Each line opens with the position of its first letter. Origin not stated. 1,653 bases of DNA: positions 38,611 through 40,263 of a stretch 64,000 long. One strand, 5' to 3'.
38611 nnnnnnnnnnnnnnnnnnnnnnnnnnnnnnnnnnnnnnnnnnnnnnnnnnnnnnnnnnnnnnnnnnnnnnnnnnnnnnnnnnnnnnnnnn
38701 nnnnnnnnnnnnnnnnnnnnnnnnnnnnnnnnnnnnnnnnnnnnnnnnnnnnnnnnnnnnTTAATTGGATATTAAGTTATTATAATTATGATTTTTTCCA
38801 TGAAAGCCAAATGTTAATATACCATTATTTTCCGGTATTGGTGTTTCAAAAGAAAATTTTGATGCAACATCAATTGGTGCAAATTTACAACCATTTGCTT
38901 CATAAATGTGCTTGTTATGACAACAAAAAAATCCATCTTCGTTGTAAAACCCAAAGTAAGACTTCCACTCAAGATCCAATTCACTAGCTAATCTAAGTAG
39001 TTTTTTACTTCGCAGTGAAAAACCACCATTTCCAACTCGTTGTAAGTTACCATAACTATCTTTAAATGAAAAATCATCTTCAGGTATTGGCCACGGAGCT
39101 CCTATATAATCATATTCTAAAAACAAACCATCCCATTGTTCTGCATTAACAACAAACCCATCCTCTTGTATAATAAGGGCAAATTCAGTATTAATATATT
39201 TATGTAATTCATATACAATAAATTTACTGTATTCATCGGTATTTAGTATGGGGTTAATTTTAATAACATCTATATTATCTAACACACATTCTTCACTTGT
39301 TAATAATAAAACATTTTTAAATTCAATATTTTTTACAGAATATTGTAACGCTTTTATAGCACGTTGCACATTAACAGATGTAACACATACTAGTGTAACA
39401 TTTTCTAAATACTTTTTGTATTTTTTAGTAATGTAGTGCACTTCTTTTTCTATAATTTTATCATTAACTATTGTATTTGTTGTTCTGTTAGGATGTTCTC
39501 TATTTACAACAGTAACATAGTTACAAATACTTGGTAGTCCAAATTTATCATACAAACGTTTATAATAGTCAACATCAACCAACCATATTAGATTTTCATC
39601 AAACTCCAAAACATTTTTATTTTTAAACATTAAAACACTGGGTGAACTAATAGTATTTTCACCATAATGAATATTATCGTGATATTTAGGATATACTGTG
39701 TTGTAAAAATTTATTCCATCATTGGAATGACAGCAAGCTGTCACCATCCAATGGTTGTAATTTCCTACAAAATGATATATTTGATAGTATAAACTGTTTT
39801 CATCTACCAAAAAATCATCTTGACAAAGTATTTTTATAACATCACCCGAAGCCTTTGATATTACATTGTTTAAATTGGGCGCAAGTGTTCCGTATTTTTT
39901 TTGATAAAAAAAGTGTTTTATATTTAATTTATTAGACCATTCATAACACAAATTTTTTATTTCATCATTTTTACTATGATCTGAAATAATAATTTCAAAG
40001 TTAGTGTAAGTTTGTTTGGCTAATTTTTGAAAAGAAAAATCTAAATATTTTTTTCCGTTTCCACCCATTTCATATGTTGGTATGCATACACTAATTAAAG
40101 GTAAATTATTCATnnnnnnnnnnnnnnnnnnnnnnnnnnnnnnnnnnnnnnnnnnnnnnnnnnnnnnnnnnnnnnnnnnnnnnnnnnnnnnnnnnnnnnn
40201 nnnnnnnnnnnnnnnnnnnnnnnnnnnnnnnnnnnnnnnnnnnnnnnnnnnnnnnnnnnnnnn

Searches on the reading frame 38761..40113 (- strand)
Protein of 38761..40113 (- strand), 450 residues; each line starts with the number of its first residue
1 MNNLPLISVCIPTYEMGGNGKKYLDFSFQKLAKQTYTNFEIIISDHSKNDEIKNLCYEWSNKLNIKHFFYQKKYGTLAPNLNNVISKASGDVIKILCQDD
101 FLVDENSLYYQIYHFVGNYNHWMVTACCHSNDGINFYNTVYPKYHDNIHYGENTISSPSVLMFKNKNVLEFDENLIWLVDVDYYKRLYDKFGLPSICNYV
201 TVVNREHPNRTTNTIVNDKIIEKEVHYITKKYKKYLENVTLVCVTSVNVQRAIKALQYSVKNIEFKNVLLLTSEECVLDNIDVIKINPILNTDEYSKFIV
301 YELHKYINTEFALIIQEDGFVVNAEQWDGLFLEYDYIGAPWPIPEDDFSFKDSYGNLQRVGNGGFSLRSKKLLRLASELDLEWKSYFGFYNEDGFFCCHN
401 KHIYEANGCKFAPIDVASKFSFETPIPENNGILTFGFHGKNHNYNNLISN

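Call 12: search_protein_families(library=pfam, proteins=[window:38761-40113:-], max_evalue=0.001)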
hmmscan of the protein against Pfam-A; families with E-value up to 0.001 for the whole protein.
window:38761-40113:- (450 aa): 2 families
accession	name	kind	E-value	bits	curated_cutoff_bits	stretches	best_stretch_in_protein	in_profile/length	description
PF18922.5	DUF5672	-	1.8e-23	83.4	24.4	1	289-438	12-164/164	Protein of unknown function (DUF5672)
PF00535.33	Glycos_transf_2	-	1.4e-12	48.3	23.3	1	8-140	1-128/168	Glycosyl transferase family 2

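Call 55: find_encoding_contigs(protein=window:38761-40113:-, flank=10000, max_places=1)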
Protein window:38761-40113:- (450 aa): 12 contigs read that carry it; 1 place shown.
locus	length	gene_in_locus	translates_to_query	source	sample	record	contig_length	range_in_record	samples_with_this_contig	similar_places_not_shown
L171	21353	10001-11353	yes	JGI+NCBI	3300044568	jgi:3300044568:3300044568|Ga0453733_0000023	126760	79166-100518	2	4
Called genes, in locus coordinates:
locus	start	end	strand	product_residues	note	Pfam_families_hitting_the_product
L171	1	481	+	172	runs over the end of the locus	-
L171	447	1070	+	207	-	PF00535:Glycos_transf_2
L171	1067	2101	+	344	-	PF01073:3Beta_HSD (faint), PF01370:Epimerase, PF16363:GDP_Man_Dehyd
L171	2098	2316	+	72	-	-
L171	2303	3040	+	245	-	PF01531:Glyco_transf_11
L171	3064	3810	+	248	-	-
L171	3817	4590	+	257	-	PF01697:Glyco_transf_92 (weak)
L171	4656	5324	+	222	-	PF05575:V_cholerae_RfbT (weak), PF05050:Methyltransf_21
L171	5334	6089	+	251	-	-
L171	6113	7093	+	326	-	PF01073:3Beta_HSD (weak), PF01370:Epimerase, PF02719:Polysacc_synt_2, PF04321:RmlD_sub_bind, PF07993:NAD_binding_4 (weak), PF16363:GDP_Man_Dehyd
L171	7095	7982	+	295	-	-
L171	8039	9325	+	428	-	PF01041:DegT_DnrJ_EryC1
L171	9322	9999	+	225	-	PF01370:Epimerase, PF04321:RmlD_sub_bind, PF07993:NAD_binding_4 (weak)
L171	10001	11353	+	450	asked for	PF00535:Glycos_transf_2, PF18922:DUF5672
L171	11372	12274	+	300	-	-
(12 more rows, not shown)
